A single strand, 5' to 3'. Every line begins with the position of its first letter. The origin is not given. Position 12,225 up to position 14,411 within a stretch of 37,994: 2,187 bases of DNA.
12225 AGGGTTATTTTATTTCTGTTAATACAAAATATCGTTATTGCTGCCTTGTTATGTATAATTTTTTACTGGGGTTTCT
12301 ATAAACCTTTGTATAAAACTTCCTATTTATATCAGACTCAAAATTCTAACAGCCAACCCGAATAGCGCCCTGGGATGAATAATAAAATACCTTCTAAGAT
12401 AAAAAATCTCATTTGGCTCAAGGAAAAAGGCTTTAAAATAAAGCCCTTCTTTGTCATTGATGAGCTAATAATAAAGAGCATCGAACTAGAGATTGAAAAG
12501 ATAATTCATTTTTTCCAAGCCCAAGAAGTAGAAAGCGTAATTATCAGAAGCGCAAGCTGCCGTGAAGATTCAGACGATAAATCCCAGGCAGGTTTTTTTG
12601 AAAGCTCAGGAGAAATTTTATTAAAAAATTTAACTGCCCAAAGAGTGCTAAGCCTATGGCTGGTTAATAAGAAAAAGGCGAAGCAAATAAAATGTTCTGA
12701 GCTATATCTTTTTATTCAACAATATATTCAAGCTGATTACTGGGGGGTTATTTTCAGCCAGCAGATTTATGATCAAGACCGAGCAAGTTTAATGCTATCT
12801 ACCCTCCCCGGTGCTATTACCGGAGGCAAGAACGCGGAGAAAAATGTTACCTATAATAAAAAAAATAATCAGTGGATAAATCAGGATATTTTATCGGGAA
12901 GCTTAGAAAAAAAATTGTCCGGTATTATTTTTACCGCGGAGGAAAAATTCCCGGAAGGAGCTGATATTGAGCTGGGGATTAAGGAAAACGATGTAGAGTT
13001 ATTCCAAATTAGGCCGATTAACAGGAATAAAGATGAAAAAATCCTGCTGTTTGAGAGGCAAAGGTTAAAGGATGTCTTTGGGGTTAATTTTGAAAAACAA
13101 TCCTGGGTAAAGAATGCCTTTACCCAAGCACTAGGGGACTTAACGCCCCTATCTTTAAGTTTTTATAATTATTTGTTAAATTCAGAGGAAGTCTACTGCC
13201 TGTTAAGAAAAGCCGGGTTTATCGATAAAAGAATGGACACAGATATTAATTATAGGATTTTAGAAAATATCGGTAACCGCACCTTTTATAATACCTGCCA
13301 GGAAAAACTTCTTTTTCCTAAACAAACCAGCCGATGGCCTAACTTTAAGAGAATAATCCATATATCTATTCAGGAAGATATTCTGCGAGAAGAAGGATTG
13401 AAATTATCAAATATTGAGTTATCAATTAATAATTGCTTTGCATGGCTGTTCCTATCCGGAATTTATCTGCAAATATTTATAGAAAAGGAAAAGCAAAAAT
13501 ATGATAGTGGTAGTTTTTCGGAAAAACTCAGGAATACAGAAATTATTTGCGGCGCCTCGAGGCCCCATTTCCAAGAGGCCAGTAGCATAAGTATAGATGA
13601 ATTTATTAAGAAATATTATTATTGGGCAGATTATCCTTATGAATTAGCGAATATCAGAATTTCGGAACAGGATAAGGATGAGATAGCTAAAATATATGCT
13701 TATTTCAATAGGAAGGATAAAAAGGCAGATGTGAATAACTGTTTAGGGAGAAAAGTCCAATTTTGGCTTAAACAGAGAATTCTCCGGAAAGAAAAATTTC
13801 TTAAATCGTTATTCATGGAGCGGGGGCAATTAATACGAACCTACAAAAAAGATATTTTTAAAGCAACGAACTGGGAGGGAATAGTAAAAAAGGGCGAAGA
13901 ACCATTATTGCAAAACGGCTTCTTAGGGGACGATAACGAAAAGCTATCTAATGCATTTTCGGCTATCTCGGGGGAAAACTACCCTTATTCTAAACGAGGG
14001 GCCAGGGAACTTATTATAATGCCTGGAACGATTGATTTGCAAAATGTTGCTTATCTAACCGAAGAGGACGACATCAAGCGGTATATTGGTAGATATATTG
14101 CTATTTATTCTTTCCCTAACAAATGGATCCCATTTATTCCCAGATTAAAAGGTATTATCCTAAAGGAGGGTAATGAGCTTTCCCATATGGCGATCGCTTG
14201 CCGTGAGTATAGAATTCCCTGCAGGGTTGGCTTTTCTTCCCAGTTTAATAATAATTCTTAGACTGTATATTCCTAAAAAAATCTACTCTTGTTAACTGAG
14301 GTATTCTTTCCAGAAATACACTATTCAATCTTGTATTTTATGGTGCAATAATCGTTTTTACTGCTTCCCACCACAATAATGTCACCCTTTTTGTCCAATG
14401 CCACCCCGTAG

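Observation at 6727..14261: Uncharacterised operon-like module: two anchored tandem-rhodanese proteins bracketing two secreted beta-helix paralogues, plus a small TM protein and a barrel-less PEP-family dikinase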

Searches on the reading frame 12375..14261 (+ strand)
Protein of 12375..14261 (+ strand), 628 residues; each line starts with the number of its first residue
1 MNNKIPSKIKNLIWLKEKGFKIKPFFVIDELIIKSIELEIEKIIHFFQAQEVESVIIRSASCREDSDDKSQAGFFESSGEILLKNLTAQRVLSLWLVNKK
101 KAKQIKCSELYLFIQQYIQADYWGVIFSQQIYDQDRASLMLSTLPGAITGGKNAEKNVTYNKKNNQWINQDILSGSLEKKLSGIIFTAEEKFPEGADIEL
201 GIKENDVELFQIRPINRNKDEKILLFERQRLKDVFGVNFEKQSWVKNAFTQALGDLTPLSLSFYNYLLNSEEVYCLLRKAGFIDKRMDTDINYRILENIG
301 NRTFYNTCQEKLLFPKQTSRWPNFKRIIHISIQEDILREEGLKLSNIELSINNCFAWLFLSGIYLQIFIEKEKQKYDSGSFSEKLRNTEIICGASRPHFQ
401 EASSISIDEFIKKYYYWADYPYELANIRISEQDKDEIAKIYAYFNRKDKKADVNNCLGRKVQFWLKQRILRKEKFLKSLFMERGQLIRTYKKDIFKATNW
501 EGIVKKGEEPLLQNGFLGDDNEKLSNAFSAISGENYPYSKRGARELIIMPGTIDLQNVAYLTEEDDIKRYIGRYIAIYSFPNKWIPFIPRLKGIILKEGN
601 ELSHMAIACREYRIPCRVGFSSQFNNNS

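Call 3: search_protein_families(library=pfam, proteins=[window:12375-14261:+], max_evalue=0.1)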
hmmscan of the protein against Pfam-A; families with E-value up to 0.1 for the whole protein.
window:12375-14261:+ (628 aa): 2 families
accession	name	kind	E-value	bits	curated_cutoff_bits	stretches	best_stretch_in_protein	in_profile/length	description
PF00391.29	PEP-utilizers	-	2.1e-08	34.1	23.1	1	582-622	14-54/72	PEP-utilising enzyme, mobile domain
PF01326.24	PPDK_N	-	4.2e-07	30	27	1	12-170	58-232/328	Pyruvate phosphate dikinase, AMP/ATP-binding domain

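Call 4: search_protein_families(library=ncbifam, proteins=[window:12375-14261:+], max_evalue=0.1)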
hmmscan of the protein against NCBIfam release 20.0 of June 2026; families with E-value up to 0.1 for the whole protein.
window:12375-14261:+ (628 aa): 15 families
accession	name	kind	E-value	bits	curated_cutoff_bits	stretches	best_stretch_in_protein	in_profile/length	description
NF004508.0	PRK05849.1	equivalog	1.3e-15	56.5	501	2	3-230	9-234/789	hypothetical protein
NF052631.1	prodigiosin_PigC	equivalog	1.5e-11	43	1300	2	41-141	80-191/883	prodigiosin ligase PigC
NF004881.0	PRK06241.2-2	equivalog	3.1e-10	39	883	2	550-619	796-864/898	phosphoenolpyruvate synthase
NF052632.1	undecylprod_RedH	equivalog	5.1e-09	34.6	1350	1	31-130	70-176/880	undecylprodigiosin ligase RedH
NF004882.0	PRK06241.2-3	equivalog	2.3e-08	32.6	850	2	50-226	96-287/827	phosphoenolpyruvate synthase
NF004883.0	PRK06241.2-4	equivalog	5.9e-07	28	1063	1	550-620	819-888/928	phosphoenolpyruvate synthase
NF005057.0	PRK06464.1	equivalog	2.3e-06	25.9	598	1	583-621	398-436/798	phosphoenolpyruvate synthase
NF006152.0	PRK08296.1-4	equivalog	0.00025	19.6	723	1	537-620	500-583/609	hypothetical protein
TIGR01418.1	PEP_synth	equivalog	0.00072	18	739.75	0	583-621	394-432/784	pyruvate, water dikinase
NF004877.0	PRK06241.1-2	subfamily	0.0036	15.6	866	0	149-216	251-313/869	phosphoenolpyruvate synthase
NF006151.0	PRK08296.1-3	equivalog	0.0079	14.8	693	1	583-619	541-577/604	hypothetical protein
NF006153.0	PRK08296.1-5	subfamily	0.01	14.2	578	1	578-619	539-580/608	hypothetical protein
NF006150.0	PRK08296.1-2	subfamily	0.011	14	650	1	582-620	542-580/633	hypothetical protein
NF006149.0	PRK08296.1-1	equivalog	0.023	13.1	730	1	583-619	505-541/568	hypothetical protein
NF004878.0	PRK06241.1-3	subfamily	0.037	12.1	945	0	578-621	823-865/891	phosphoenolpyruvate synthase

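Call 9: find_encoding_contigs(protein=window:12375-14261:+, flank=10000, max_places=6)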
Protein window:12375-14261:+ (628 aa): no gene with exactly this product is on record in the collection.

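Call 10: find_homologous_proteins(query=window:12375-14261:+, max_evalue=0.001)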
Query window:12375-14261:+ (628 aa): 18 proteins with E <= 0.001 among 8000 candidates.
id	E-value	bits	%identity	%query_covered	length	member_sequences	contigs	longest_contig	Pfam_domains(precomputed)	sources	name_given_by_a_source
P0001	0.0e+0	1416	100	100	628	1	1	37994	PF00391.30,PF01326.25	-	-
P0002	4.4e-244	830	63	99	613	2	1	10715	PF00391.30,PF01326.25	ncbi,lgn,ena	-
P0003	1.3e-233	795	58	98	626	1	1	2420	PF00391.30,PF01326.25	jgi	-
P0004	1.9e-169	583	47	100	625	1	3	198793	PF00391.30,PF01326.25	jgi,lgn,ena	jgi:hypothetical protein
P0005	1.5e-168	580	47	98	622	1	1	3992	PF00391.30,PF01326.25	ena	-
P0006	1.4e-166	574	45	98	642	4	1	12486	PF00391.30,PF01326.25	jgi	-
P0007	4.0e-161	556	45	98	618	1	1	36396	PF00391.30,PF01326.25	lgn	-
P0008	2.7e-151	524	45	98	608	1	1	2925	PF00391.30,PF01326.25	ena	-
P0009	1.7e-145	504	41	98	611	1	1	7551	PF00391.30,PF01326.25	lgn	-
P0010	2.9e-128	447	40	98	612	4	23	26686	PF00391.30,PF01326.25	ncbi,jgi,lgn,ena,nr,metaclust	ncbi:hypothetical protein AUK11_02115 [bacterium CG2_30_37_16]|nr:MAG: hypothetical protein AUK11_02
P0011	1.7e-123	432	39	98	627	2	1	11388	PF00391.30,PF01326.25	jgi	-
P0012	8.2e-118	413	40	99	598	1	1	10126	PF01326.25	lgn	-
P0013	3.8e-102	361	43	75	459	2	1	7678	PF00391.30,PF01326.25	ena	-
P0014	1.4e-97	346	35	97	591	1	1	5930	PF00391.30,PF01326.25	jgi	jgi:REP element-mobilizing transposase RayT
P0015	8.8e-95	337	47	59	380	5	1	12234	PF01326.25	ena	-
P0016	5.4e-87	311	36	99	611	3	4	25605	-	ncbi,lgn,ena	-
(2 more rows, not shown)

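Call 11: find_encoding_contigs(protein=P0004, flank=10000, max_places=2)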
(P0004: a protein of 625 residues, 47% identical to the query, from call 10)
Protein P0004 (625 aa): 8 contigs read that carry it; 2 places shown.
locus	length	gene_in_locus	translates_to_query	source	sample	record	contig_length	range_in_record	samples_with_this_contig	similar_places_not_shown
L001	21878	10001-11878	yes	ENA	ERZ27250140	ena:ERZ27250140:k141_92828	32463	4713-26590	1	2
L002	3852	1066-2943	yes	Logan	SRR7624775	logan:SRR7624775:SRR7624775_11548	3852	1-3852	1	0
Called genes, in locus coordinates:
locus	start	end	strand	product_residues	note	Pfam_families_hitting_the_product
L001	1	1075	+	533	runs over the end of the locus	PF28492:Beta_helix_4 (faint), PF05048:NosD (weak), PF13229:Beta_helix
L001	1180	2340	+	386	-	PF00581:Rhodanese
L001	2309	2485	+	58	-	-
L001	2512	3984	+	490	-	PF00884:Sulfatase, PF01663:Phosphodiest, PF16347:SGSH_C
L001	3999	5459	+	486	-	-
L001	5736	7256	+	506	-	PF00884:Sulfatase, PF01663:Phosphodiest, PF16347:SGSH_C (weak)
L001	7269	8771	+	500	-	PF00884:Sulfatase, PF01663:Phosphodiest (weak), PF16347:SGSH_C (weak)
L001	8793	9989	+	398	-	PF00581:Rhodanese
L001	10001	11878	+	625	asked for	PF01326:PPDK_N (weak), PF00391:PEP-utilizers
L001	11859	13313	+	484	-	PF02366:PMT, PF13231:PMT_2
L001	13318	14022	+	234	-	PF00535:Glycos_transf_2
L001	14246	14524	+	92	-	PF07578:LAB_N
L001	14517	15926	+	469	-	PF00890:FAD_binding_2 (weak), PF01266:DAO (faint), PF01593:Amino_oxidase, PF01946:Thi4 (weak), PF03486:HI0933_like (faint), PF13450:NAD_binding_8, PF13738:Pyr_redox_3 (weak), PF03275:GLF (weak), +2 more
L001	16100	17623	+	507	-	PF02934:GatB_N, PF02637:GatB_Yqey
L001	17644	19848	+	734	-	PF01751:Toprim, PF01131:Topoisom_bac, PF01396:Zn_ribbon_Top1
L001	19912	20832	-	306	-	PF00890:FAD_binding_2 (faint), PF03486:HI0933_like (faint), PF07992:Pyr_redox_2, PF13738:Pyr_redox_3, PF00070:Pyr_redox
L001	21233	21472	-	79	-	PF01541:GIY-YIG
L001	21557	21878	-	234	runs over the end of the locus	PF01255:Prenyltransf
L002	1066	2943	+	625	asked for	PF01326:PPDK_N (weak), PF00391:PEP-utilizers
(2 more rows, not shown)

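Call 12: find_encoding_contigs(protein=P0007, flank=10000, max_places=2)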
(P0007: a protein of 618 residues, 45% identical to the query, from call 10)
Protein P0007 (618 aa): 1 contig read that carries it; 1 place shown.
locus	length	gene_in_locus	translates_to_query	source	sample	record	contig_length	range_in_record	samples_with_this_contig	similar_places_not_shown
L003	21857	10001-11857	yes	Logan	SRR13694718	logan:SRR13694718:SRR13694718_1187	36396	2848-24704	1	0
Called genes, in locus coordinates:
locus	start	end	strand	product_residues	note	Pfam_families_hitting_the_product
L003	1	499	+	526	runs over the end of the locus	PF13229:Beta_helix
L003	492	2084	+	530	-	PF13229:Beta_helix (weak)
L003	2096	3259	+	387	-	PF00581:Rhodanese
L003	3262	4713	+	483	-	-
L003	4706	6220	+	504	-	PF00884:Sulfatase, PF01663:Phosphodiest, PF16347:SGSH_C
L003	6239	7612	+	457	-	PF13231:PMT_2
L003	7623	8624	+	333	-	PF00581:Rhodanese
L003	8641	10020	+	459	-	PF01593:Amino_oxidase, PF13450:NAD_binding_8, PF03275:GLF (faint)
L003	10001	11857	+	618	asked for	PF01326:PPDK_N (faint), PF00391:PEP-utilizers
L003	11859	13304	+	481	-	PF02366:PMT, PF13231:PMT_2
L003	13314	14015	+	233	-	PF00535:Glycos_transf_2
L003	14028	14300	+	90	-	PF07578:LAB_N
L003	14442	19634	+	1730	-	PF25059:FN3_DSCAM-DSCAML_C (faint), PF00041:fn3 (faint), PF16655:PhoD_N (faint), PF16656:Pur_ac_phosph_N, PF23376:Fn3_VIN3 (faint), PF16656:Pur_ac_phosph_N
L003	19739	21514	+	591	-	PF01336:tRNA_anti-codon, PF00152:tRNA-synt_2, PF02938:GAD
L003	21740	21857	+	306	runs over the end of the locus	PF18920:DUF5671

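Call 13: find_encoding_contigs(protein=P0010, flank=10000, max_places=3)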
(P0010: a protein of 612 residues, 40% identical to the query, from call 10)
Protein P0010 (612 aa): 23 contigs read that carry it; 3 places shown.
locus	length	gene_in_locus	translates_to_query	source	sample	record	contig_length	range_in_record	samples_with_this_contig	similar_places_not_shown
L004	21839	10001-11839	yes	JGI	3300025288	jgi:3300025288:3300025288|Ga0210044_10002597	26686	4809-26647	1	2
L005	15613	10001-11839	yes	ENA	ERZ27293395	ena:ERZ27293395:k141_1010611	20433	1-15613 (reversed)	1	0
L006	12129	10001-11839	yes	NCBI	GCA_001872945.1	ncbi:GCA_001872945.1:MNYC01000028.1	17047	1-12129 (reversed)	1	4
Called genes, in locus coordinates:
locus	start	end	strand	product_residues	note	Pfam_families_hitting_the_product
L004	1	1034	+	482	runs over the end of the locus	PF00361:Proton_antipo_M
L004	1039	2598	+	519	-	PF00329:Complex1_30kDa, PF00346:Complex1_49kDa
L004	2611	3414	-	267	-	-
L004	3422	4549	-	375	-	PF01555:N6_N4_Mtase, PF01170:UPF0020, PF06325:PrmA (faint), PF13489:Methyltransf_23 (weak), PF13847:Methyltransf_31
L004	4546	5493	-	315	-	PF01795:Methyltransf_5, PF13847:Methyltransf_31 (weak)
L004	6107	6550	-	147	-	-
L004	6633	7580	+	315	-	PF02899:Phage_int_SAM_1, PF13102:Phage_int_SAM_5 (weak), PF13495:Phage_int_SAM_4 (faint), PF00589:Phage_integrase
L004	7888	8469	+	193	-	PF18765:Polbeta (faint)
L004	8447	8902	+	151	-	-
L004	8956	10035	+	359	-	PF00581:Rhodanese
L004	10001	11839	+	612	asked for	PF01326:PPDK_N (weak), PF00391:PEP-utilizers (weak)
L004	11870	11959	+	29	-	-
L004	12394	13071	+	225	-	PF07963:N_methyl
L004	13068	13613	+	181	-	PF07963:N_methyl (weak)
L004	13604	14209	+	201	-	PF07963:N_methyl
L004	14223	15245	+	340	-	-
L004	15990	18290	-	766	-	PF13623:SurA_N_2 (weak), PF13624:SurA_N_3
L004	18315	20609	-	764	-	PF13623:SurA_N_2 (weak), PF13624:SurA_N_3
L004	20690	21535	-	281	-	PF06750:A24_N_bact, PF01478:Peptidase_A24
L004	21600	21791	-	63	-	-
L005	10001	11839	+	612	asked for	PF01326:PPDK_N (weak), PF00391:PEP-utilizers (weak)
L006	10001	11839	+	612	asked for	PF01326:PPDK_N (weak), PF00391:PEP-utilizers (weak)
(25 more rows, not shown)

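Call 15: search_solved_structures(query=window:12375-14261:+, max_evalue=1, show_alignments=2)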
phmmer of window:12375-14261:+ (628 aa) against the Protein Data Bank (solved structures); distinct sequences matched with E-value up to 1: 5.
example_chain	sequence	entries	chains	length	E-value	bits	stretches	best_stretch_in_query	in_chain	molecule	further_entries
8a8e_A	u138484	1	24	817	0.0048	18.9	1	583-621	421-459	Phosphoenolpyruvate synthase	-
5fbs_A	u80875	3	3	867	0.023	16.7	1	534-621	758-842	Phosphoenolpyruvate synthase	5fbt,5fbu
5hv2_A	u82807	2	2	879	0.023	16.6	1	534-621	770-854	Phosphoenolpyruvate synthase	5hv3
5hv1_A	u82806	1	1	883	0.024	16.6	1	534-621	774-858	Phosphoenolpyruvate synthase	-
9dae_A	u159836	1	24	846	0.87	11.4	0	582-621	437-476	Phosphoenolpyruvate synthase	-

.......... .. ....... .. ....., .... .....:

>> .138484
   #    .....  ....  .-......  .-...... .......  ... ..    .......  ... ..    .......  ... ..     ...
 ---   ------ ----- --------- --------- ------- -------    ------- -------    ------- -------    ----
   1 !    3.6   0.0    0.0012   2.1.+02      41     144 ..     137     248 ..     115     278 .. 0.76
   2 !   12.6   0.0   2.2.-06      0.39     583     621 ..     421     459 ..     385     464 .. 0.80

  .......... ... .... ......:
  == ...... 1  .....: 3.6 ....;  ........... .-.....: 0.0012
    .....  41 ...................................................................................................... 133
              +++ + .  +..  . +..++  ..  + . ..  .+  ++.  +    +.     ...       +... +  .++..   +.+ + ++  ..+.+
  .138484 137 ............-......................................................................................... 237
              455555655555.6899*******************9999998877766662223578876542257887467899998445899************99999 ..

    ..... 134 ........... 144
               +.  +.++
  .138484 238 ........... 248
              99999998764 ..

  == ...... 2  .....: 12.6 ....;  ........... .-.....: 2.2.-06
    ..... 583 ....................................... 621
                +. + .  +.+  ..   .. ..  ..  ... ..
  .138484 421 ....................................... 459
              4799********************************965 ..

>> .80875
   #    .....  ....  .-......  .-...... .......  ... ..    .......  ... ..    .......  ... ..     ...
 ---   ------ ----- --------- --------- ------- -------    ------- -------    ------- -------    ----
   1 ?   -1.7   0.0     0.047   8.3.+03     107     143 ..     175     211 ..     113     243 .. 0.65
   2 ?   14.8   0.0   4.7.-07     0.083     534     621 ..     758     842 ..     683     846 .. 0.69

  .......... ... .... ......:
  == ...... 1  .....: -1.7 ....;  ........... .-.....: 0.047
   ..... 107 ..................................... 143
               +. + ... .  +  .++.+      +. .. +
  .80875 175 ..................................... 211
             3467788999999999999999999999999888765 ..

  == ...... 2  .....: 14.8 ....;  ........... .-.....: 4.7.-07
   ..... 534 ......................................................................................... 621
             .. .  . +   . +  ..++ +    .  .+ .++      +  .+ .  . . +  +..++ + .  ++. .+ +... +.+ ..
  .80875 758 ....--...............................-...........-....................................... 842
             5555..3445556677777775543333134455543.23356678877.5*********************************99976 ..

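Call 18: find_related_loci(query=A1, collection=genome_contigs, flank=10000)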
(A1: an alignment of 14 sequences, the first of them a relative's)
Query A1 (628 aa) in genome_contigs; peptide patterns used: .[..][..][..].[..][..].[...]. (x = any residue, [..] = any of these).
18 stretches matched a pattern; 1 encode a relative of the query (tblastn E <= 1e-3); 1 distinct loci.
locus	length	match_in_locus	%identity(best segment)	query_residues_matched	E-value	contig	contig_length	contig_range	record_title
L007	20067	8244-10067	45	4-616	3e-162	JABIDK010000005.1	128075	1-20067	MAG: Candidatus Falkowbacteria bacterium isolate SI048_bin72 k141_1088565, whole genome shotgun sequence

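Call 19: find_related_loci(query=A1, collection=metagenome_contigs, flank=10000)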
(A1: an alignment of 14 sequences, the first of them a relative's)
Query A1 (628 aa) in metagenome_contigs; peptide patterns used: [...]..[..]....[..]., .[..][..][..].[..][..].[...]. (x = any residue, [..] = any of these).
125 stretches matched a pattern; 8 encode a relative of the query (tblastn E <= 1e-3); 8 distinct loci.
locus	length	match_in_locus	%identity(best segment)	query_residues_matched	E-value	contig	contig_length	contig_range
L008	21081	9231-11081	47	4-628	1e-163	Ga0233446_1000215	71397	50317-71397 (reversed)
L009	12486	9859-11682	45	4-616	2e-161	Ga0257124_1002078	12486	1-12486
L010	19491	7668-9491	45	4-616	2e-161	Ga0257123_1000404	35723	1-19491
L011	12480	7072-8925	45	5-616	9e-155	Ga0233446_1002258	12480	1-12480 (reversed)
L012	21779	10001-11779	40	1-616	8e-136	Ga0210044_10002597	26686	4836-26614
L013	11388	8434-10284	39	3-618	2e-125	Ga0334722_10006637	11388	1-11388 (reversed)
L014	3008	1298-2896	40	61-616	1e-127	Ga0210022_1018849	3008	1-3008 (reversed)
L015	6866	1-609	36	392-616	2e-39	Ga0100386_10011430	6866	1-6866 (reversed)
